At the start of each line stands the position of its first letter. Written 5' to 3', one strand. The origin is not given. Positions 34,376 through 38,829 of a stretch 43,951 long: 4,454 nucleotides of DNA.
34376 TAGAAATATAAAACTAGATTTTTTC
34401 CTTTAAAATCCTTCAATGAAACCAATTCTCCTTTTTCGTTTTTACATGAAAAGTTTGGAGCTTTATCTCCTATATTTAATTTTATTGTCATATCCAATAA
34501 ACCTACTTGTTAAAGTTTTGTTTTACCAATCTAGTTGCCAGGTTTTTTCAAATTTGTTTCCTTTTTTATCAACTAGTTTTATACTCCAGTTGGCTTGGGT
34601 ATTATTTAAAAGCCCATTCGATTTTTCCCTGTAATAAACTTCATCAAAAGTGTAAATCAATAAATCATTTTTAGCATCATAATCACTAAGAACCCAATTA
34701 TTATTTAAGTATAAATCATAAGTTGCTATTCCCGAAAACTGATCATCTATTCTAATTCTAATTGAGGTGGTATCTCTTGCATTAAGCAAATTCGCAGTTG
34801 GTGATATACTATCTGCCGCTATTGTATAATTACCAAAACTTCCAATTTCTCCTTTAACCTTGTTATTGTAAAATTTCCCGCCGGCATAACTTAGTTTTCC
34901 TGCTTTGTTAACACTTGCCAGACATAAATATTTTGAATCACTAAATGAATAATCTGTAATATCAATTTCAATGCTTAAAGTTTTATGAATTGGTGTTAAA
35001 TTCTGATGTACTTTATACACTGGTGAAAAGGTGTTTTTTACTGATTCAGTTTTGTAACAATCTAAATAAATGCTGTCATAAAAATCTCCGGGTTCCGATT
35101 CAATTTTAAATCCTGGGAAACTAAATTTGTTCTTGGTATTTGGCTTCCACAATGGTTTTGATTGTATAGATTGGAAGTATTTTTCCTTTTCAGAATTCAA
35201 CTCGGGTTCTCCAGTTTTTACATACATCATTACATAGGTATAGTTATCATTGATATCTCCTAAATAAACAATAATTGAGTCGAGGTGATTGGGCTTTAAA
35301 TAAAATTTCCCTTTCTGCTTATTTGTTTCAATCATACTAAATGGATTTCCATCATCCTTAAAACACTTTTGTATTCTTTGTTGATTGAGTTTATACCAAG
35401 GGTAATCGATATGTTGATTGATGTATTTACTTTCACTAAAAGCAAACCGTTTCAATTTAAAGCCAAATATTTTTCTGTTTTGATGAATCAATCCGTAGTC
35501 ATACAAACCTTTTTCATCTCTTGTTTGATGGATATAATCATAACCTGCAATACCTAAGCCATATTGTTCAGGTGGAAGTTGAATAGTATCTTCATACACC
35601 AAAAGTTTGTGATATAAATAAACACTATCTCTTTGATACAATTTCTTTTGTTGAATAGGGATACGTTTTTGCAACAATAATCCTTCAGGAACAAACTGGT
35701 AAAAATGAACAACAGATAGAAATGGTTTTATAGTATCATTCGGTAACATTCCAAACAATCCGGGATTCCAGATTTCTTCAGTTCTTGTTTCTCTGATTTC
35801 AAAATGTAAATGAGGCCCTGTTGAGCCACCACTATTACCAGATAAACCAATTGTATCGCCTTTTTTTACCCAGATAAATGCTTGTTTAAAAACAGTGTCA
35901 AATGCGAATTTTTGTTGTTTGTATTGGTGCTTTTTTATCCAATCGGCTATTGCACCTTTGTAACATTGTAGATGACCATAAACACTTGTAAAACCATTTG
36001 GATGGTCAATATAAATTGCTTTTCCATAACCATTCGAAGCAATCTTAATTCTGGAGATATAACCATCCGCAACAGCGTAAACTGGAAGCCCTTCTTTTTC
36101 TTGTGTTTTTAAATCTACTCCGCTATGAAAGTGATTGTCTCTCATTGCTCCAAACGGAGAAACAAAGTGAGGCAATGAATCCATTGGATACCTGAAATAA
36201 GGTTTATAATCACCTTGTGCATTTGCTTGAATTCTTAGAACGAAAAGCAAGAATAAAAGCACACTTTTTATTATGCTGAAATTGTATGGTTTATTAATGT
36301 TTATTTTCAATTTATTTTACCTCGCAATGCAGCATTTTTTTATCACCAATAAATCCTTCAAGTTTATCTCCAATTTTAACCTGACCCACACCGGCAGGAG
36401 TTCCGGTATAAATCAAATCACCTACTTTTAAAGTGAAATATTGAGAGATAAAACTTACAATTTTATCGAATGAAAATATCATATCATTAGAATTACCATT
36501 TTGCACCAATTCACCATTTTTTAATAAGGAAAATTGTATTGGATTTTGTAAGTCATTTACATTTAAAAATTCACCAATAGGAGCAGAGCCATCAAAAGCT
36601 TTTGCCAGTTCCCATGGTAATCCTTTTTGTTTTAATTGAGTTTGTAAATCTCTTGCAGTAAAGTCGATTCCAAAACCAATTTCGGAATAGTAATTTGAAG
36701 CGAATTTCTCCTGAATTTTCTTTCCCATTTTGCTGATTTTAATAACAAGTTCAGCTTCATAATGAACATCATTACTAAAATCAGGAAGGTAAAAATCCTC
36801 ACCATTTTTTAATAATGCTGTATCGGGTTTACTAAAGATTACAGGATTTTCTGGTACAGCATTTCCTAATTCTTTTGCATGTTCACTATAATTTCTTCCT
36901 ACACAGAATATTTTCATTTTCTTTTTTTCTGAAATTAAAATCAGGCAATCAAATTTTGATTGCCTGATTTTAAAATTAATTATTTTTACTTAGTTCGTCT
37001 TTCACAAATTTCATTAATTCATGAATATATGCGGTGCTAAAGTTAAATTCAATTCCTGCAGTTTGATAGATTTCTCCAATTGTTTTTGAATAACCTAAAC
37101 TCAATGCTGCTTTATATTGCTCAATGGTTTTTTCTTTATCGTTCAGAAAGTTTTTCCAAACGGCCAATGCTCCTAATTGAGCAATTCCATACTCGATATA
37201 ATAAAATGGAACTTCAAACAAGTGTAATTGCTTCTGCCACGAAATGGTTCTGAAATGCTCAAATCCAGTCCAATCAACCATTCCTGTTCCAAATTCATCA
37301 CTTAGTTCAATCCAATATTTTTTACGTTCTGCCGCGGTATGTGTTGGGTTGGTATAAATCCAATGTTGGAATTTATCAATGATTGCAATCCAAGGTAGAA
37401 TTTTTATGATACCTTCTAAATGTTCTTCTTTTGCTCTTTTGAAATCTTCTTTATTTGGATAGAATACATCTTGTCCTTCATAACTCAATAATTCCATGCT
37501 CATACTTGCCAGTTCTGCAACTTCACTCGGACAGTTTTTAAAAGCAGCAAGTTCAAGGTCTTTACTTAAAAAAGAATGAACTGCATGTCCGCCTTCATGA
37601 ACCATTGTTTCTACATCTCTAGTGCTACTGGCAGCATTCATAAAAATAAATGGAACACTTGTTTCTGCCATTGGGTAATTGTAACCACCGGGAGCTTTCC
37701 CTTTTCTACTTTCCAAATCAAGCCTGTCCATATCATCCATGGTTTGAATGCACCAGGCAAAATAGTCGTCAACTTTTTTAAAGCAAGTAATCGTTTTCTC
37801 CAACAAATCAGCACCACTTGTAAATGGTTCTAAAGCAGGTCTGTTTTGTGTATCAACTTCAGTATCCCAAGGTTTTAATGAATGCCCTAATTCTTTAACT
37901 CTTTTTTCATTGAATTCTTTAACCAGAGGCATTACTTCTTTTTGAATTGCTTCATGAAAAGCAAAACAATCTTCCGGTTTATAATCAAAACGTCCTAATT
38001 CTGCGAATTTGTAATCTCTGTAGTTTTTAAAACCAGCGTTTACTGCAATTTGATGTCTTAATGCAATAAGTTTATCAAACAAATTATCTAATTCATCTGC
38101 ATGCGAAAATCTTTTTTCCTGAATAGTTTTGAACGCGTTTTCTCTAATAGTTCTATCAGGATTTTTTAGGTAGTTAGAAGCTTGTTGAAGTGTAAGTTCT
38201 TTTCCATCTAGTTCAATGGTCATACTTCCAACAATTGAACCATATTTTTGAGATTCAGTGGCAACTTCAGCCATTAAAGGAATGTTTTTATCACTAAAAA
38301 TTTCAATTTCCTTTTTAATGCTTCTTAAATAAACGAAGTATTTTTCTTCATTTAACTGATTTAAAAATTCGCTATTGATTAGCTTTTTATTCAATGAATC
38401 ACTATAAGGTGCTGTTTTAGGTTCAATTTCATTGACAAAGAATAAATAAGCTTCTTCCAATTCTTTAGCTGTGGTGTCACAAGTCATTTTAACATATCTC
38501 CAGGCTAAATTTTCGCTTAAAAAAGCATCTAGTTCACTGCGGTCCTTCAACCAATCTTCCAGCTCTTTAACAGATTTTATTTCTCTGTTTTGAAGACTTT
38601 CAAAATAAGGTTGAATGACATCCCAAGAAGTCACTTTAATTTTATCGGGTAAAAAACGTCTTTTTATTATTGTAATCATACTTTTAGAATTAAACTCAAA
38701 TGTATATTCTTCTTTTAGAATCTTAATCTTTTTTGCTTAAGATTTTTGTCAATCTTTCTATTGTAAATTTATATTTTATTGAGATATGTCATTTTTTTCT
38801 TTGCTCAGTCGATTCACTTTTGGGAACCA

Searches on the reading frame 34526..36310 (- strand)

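Call 9: search_protein_families(library=pfam, proteins=[window:34526-36310:-], max_evalue=0.00001)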
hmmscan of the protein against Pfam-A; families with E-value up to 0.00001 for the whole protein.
window:34526-36310:- (595 aa): 1 family
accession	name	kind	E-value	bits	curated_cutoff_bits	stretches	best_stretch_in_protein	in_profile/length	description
PF01551.29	Peptidase_M23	-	2.6e-21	76.1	28.7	2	61-127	2-65/96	Peptidase family M23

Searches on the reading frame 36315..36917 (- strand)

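Call 9: search_protein_families(library=pfam, proteins=[window:36315-36917:-], max_evalue=0.00001)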
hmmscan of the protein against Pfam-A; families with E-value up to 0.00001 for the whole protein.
window:36315-36917:- (201 aa): 1 family
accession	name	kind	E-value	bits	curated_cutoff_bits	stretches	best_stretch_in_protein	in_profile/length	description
PF01557.24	FAA_hydrolase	-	1.3e-47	162.7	23.9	1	2-187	1-200/214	Fumarylacetoacetate (FAA) hydrolase C-terminal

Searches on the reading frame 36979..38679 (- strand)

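Call 9: search_protein_families(library=pfam, proteins=[window:36979-38679:-], max_evalue=0.00001)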
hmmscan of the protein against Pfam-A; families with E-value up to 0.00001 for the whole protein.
window:36979-38679:- (567 aa): 1 family
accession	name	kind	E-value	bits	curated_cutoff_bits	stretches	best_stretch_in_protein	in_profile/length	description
PF01432.26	Peptidase_M3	-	3.4e-49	168.9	27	1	170-555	2-455/457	Peptidase family M3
